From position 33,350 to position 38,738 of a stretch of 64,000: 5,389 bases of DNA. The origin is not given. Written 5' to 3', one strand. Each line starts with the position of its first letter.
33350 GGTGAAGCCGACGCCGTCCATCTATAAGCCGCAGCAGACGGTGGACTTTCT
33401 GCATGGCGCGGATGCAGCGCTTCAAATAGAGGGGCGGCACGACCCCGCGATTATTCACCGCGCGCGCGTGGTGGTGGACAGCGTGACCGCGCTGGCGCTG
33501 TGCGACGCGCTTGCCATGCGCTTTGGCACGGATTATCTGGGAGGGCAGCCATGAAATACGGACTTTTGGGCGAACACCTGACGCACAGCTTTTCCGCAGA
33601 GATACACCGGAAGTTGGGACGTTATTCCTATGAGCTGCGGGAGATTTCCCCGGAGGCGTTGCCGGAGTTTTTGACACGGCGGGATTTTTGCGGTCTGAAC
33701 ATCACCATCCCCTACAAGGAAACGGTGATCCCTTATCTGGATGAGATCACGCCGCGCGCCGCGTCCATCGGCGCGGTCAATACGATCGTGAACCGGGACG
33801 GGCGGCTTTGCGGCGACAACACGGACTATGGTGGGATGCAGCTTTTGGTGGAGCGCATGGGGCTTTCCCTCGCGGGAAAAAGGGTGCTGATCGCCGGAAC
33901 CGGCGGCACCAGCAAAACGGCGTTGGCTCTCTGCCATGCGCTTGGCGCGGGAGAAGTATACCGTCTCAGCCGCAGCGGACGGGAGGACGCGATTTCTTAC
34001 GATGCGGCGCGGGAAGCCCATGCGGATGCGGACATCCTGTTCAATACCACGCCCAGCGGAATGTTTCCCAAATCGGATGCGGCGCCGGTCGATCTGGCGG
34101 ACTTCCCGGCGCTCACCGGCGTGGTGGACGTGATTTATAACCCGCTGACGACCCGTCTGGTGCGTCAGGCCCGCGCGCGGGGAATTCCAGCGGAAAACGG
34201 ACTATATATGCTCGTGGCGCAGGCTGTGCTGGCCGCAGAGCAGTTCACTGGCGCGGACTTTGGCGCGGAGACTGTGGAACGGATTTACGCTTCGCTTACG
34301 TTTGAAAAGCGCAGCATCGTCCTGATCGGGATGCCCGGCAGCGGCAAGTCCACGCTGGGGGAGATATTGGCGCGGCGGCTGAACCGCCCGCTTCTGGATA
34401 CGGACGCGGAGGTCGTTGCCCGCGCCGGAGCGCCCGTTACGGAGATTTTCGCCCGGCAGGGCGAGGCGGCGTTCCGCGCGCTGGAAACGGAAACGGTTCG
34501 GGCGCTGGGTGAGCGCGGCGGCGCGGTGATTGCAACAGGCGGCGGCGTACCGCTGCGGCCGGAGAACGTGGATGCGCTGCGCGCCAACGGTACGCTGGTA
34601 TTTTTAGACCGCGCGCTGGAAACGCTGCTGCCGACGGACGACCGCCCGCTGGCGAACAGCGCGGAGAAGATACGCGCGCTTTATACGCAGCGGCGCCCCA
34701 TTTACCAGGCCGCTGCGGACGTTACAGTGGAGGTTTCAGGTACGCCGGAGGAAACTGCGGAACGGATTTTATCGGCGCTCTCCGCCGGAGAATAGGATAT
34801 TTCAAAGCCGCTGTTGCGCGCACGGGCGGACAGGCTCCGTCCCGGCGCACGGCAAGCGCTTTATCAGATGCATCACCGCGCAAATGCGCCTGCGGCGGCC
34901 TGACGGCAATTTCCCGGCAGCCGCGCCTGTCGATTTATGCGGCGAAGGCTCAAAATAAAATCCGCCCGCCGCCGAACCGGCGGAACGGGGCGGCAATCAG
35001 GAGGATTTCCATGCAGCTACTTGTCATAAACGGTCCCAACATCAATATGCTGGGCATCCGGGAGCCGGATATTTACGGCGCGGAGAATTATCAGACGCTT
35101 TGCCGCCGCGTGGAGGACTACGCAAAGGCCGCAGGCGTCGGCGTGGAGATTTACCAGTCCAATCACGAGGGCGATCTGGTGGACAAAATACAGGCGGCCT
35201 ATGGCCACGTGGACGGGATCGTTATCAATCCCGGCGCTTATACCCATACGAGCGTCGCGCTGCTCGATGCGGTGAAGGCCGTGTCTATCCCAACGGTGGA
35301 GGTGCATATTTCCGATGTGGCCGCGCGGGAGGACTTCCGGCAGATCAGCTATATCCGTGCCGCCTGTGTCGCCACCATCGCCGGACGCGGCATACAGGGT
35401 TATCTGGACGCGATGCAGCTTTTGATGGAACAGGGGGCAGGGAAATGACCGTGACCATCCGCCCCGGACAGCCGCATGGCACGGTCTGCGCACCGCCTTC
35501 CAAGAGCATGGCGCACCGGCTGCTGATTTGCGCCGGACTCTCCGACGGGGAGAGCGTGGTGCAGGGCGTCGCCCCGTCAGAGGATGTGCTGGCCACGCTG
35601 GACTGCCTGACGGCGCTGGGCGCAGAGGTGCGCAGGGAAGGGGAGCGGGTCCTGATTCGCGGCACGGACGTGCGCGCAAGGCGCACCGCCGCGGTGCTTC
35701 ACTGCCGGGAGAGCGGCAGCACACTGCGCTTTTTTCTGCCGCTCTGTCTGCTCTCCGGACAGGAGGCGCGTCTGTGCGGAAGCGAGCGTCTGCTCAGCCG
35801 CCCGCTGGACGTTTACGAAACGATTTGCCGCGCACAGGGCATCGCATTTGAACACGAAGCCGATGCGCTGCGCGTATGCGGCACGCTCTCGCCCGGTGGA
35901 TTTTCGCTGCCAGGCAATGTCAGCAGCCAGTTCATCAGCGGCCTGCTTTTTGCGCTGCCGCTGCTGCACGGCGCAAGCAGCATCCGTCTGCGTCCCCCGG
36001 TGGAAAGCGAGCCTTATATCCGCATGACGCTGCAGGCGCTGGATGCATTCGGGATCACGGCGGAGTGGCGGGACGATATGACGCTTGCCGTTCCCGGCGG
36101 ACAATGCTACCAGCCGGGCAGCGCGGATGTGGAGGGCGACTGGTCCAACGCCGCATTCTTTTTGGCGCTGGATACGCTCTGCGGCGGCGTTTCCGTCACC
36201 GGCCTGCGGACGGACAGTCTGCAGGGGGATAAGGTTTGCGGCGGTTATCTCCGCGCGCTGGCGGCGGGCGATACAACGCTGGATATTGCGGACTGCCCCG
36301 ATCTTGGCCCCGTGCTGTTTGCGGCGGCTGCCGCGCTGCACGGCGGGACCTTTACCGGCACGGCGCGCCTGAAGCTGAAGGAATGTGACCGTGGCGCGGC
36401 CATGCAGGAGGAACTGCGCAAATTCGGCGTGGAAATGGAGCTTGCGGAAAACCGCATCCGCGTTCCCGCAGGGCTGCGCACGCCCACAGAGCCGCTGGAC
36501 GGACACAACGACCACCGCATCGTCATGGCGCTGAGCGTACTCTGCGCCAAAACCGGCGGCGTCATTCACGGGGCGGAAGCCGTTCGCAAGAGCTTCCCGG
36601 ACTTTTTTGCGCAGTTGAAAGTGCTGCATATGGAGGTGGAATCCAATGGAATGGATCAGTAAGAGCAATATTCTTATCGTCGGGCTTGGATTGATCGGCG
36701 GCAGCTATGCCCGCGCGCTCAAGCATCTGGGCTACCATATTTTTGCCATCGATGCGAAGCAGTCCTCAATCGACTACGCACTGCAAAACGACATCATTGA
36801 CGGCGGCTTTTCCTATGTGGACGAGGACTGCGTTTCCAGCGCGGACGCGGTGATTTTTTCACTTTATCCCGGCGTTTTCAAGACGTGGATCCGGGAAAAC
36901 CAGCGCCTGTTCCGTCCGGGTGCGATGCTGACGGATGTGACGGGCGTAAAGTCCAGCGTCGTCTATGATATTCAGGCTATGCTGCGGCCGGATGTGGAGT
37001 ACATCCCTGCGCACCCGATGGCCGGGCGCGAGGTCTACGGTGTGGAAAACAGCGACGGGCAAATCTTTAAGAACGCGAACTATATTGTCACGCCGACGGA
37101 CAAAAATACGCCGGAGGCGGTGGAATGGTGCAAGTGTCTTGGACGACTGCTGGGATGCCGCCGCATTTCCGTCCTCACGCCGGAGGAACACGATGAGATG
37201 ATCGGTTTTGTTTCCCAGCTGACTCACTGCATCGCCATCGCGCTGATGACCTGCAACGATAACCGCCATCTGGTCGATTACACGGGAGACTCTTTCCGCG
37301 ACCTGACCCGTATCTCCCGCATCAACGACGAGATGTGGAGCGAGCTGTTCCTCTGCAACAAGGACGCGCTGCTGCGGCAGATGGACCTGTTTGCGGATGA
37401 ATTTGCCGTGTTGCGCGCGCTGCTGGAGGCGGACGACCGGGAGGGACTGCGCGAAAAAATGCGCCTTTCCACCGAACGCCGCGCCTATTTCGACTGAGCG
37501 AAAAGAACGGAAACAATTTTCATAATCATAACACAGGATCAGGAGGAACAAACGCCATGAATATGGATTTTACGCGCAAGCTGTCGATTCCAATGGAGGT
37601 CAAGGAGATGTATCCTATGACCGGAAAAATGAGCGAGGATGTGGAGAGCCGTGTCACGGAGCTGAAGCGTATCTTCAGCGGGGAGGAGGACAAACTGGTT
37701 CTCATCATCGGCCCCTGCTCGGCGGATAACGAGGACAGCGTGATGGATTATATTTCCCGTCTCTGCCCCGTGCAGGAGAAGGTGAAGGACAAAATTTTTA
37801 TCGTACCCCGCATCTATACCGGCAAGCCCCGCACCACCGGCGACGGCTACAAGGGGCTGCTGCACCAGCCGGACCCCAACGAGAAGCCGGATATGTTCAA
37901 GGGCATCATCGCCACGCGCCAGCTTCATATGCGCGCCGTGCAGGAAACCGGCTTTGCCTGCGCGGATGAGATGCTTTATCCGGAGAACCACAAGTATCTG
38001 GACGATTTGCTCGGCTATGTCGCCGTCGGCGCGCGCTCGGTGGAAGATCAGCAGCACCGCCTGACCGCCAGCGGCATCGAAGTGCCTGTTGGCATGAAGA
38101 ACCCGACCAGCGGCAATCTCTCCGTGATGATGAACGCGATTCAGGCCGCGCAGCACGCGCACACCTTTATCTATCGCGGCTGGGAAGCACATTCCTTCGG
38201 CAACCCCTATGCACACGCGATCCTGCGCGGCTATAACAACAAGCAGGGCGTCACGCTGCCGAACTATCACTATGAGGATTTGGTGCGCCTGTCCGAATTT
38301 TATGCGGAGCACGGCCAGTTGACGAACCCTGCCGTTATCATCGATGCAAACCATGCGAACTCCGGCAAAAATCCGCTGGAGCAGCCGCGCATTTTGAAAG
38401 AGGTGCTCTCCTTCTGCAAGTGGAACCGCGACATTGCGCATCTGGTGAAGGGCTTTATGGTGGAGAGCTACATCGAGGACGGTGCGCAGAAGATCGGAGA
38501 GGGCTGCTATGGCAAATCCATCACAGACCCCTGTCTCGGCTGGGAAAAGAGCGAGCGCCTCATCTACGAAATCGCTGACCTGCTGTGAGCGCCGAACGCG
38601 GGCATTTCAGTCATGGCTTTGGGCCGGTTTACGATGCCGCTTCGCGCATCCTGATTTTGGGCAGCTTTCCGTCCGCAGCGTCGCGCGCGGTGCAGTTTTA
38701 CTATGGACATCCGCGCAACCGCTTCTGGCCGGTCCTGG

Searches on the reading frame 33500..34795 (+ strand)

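Call 7: search_protein_families(library=pfam, proteins=[window:33500-34795:+])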
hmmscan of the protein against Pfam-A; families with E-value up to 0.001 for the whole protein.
window:33500-34795:+ (431 aa): 9 families
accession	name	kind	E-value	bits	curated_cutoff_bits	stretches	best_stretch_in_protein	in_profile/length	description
PF01202.28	SKI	-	1.1e-39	136.5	22.1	1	279-427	1-158/159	Shikimate kinase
PF08501.16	Shikimate_dh_N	-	1.3e-17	64.2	27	1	22-96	1-83/83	Shikimate dehydrogenase substrate binding domain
PF13191.12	AAA_16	-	6e-07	30.5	32.6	1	268-357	22-113/167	AAA ATPase domain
PF13671.12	AAA_33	-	6.1e-06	27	27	1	273-345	2-75/143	AAA domain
PF13238.12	AAA_18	-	8.5e-06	26.7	29.4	1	273-319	1-44/128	AAA domain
PF00004.35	AAA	-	0.00017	22.5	21.2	0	273-307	1-35/131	ATPase family associated with various cellular activities (AAA)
PF18317.6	SDH_C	-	0.00018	21.6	25.8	1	234-260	1-27/31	Shikimate 5'-dehydrogenase C-terminal domain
PF07728.20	AAA_5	-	0.00033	21.1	22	0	273-298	2-28/139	AAA domain (dynein-related subfamily)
PF20720.3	nSTAND3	-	0.00076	19.6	27.2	0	269-294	16-41/155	Novel STAND NTPase 3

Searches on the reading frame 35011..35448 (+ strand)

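Call 7: search_protein_families(library=pfam, proteins=[window:35011-35448:+])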
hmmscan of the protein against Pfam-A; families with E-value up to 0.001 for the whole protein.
window:35011-35448:+ (145 aa): 1 family
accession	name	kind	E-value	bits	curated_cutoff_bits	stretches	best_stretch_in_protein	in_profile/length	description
PF01220.24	DHquinase_II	-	2.9e-57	192.7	23.3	1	3-138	2-137/138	Dehydroquinase class II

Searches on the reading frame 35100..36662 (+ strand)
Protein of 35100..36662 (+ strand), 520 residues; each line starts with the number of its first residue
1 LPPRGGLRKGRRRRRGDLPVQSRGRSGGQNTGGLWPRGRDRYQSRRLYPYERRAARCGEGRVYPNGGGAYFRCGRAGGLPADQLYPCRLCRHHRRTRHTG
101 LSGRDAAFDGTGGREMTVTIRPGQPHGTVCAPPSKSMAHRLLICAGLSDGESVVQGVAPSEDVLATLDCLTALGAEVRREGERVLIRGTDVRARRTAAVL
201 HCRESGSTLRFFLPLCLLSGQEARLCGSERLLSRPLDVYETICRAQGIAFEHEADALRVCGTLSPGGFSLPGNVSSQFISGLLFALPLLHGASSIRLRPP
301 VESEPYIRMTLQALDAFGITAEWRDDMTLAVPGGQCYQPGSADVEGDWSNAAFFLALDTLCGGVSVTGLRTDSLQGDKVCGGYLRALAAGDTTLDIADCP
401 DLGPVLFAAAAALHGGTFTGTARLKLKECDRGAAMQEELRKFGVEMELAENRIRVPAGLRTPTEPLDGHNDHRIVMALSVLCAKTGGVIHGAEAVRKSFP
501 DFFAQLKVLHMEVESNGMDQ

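Call 7: search_protein_families(library=pfam, proteins=[window:35100-36662:+])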
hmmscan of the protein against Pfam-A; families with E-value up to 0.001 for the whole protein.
window:35100-36662:+ (520 aa): 1 family
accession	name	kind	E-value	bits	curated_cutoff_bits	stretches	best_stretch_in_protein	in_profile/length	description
PF00275.25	EPSP_synthase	-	5.2e-63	213.6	22.8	1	126-506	8-417/417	EPSP synthase (3-phosphoshikimate 1-carboxyvinyltransferase)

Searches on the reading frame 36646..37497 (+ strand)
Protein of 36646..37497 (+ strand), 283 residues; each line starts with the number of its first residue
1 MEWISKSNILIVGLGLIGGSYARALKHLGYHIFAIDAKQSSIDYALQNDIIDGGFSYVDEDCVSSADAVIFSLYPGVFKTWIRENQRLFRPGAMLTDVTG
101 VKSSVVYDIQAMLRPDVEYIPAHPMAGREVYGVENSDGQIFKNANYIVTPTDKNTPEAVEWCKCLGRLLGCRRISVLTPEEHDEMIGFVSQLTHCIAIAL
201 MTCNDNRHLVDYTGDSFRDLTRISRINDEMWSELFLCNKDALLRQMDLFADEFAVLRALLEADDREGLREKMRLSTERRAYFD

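Call 7: search_protein_families(library=pfam, proteins=[window:36646-37497:+])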
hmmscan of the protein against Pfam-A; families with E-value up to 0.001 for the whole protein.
window:36646-37497:+ (283 aa): 3 families
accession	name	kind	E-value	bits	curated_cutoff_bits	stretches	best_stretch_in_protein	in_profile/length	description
PF02153.23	PDH_N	-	6.8e-25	87.8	26.5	1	22-165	2-144/154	Prephenate dehydrogenase, nucleotide-binding domain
PF20463.3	PDH_C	-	2.7e-20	73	22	1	178-273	1-101/102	Prephenate dehydrogenase, dimerization domain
PF02826.25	2-Hacid_dh_C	-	0.00088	19.1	25.1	0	4-43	34-73/178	D-isomer specific 2-hydroxyacid dehydrogenase, NAD binding domain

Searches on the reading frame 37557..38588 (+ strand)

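Call 7: search_protein_families(library=pfam, proteins=[window:37557-38588:+])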
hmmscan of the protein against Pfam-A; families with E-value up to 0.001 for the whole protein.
window:37557-38588:+ (343 aa): 1 family
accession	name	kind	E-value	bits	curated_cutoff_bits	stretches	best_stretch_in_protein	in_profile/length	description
PF00793.26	DAHP_synth_1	-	4.8e-43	147.5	25.5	1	35-334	6-267/270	DAHP synthetase I family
